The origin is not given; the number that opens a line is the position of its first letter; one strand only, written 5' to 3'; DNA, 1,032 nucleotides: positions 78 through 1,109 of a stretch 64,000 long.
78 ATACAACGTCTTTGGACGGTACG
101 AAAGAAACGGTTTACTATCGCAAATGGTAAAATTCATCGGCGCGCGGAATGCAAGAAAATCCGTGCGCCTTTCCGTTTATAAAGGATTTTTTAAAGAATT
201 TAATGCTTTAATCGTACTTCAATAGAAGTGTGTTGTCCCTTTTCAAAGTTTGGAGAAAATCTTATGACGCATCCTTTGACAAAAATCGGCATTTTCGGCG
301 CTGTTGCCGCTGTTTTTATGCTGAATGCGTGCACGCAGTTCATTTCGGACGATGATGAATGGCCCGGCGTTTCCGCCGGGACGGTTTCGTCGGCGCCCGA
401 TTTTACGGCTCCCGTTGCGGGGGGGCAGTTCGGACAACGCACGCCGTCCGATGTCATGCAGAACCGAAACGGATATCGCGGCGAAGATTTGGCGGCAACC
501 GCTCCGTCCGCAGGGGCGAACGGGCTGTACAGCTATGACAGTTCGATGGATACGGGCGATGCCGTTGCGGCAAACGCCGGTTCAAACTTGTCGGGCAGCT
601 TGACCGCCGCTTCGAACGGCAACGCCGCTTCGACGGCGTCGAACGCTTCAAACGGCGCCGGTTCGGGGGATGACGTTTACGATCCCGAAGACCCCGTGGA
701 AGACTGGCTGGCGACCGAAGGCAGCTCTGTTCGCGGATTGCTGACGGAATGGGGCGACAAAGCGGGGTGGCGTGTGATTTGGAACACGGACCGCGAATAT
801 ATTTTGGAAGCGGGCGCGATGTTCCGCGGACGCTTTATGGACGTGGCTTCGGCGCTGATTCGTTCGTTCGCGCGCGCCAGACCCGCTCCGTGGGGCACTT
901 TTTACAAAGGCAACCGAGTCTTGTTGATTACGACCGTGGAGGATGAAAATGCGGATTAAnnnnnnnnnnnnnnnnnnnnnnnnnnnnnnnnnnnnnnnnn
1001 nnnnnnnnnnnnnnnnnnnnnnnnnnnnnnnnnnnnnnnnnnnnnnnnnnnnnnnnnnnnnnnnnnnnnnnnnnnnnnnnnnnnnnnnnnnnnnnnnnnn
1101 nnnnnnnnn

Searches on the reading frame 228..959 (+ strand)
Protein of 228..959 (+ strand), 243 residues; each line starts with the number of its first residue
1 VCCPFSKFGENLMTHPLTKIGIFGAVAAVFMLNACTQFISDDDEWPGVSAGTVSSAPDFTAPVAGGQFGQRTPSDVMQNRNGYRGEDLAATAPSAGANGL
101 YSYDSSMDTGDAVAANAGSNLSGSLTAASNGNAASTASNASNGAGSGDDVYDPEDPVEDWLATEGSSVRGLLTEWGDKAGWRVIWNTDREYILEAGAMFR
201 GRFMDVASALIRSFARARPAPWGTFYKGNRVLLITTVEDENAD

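Call 4: search_protein_families(library=pfam, proteins=[window:228-959:+], max_evalue=0.01)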
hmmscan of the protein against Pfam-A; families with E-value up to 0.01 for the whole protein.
window:228-959:+ (243 aa): 1 family
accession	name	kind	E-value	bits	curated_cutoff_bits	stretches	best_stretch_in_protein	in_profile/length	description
PF10671.14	TcpQ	-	1.3e-15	57.6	27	1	159-235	2-78/80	Toxin co-regulated pilus biosynthesis protein Q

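Call 5: search_protein_families(library=ncbifam, proteins=[window:228-959:+], max_evalue=0.01)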
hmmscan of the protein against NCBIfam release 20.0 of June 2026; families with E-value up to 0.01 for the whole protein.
window:228-959:+ (243 aa): 0 families

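Call 54: find_encoding_contigs(protein=window:264-956:+, flank=10000, max_places=3)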
Protein window:264-956:+ (231 aa): 23 contigs read that carry it; 3 places shown.
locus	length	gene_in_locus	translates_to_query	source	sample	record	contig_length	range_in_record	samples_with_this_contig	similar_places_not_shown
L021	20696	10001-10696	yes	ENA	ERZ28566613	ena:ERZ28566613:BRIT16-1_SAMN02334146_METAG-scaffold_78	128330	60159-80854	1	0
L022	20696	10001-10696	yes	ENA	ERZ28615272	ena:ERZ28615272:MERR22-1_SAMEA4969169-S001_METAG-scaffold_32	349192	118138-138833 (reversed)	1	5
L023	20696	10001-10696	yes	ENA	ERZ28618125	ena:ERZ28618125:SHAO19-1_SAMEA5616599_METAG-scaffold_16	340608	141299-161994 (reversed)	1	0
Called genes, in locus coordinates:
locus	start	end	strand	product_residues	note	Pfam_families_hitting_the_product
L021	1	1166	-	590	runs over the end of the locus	-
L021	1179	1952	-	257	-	-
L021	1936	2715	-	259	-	-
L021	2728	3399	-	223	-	-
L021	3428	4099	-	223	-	-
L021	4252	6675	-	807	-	PF27097:VirB4_TrbE_N (weak), PF03135:CagE_TrbE_VirB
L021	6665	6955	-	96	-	-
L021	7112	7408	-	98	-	PF04956:TrbC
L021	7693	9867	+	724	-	-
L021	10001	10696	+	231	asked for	PF10671:TcpQ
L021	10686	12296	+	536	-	PF00263:Secretin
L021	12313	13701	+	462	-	PF06864:PAP_PilO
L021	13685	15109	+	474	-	-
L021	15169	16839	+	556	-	PF00437:T2SSE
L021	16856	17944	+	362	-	PF00482:T2SSF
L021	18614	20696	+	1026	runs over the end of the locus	-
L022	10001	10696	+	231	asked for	PF10671:TcpQ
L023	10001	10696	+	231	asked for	PF10671:TcpQ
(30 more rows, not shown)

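Call 88: search_protein_families(library=ncbifam, proteins=[L021:2-1166:-, L021:1179-1952:-, L021:1936-2715:-, L021:2728-3399:-, L021:3428-4099:-, L021:4252-6675:-, L021:6665-6955:-, L021:7112-7408:-, L021:7693-9867:+], max_evalue=0.01)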
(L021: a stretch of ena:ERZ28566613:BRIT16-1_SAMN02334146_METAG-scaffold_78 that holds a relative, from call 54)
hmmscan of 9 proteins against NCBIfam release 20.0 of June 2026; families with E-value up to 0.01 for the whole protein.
L021:2-1166:- (388 aa): 2 families
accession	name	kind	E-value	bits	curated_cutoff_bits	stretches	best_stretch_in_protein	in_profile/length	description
NF047980.1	RoaM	exception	0.0019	17.5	400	1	42-116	158-233/356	actin-based motility regulator RoaM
NF041751.2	sbcc_Staph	equivalog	0.0029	15.6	920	1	72-132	164-224/1007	exonuclease subunit SbcC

L021:1179-1952:- (257 aa): 0 families

L021:1936-2715:- (259 aa): 1 family
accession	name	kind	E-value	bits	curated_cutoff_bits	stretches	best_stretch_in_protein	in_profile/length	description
TIGR01547.1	phage_term_2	equivalog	0.0056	16.1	105.05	1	139-218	280-361/396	PBSX family phage terminase large subunit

L021:2728-3399:- (223 aa): 0 families

L021:3428-4099:- (223 aa): 0 families

L021:4252-6675:- (807 aa): 9 families
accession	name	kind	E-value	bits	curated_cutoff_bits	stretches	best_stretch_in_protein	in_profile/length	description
TIGR00929.1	VirB4_CagE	subfamily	1.4e-107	360.9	643.1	2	168-804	154-789/792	VirB4 family type IV secretion/conjugal transfer ATPase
NF010473.0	PRK13898.1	equivalog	2.2e-57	194.7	1050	1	225-798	224-787/801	type IV secretion system ATPase VirB4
NF010427.0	PRK13853.1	equivalog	5.6e-51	173.4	957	1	272-803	249-780/789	type IV secretion system protein VirB4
NF010447.0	PRK13873.1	equivalog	2.3e-36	125.1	1020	1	338-805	326-790/815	conjugal transfer protein TrbE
NF010466.0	PRK13891.1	subfamily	3.9e-28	97.8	1322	1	436-724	473-761/852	conjugal transfer protein TrbE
NF010404.0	PRK13830.1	subfamily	1.5e-26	92.5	810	1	325-720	325-722/818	conjugal transfer protein TrbE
TIGR02746.1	TraC-F-type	equivalog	2.8e-11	42.1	567.05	1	459-669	434-661/800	type IV secretion system protein TraC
NF045975.1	VirB4_plasma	equivalog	8.2e-08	30.4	590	1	457-525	517-583/894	Mbov_0397 family ICE element conjugal transfer ATPase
NF045971.1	conju_CD1110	equivalog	6.2e-07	28.1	325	1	129-376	90-344/752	VirB4-like conjugal transfer ATPase, CD1110 family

L021:6665-6955:- (96 aa): 0 families

L021:7112-7408:- (98 aa): 2 families
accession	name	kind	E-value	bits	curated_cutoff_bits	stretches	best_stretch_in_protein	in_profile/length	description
NF012180.1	tet_MFS_43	exception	0.00089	18.4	999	1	21-82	133-194/484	tetracycline efflux MFS transporter Tet(43)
NF033688.1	MG406_fam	hypoth_equivalog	0.0039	17.6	40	1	40-88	13-61/118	MG406 family protein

L021:7693-9867:+ (724 aa): 0 families
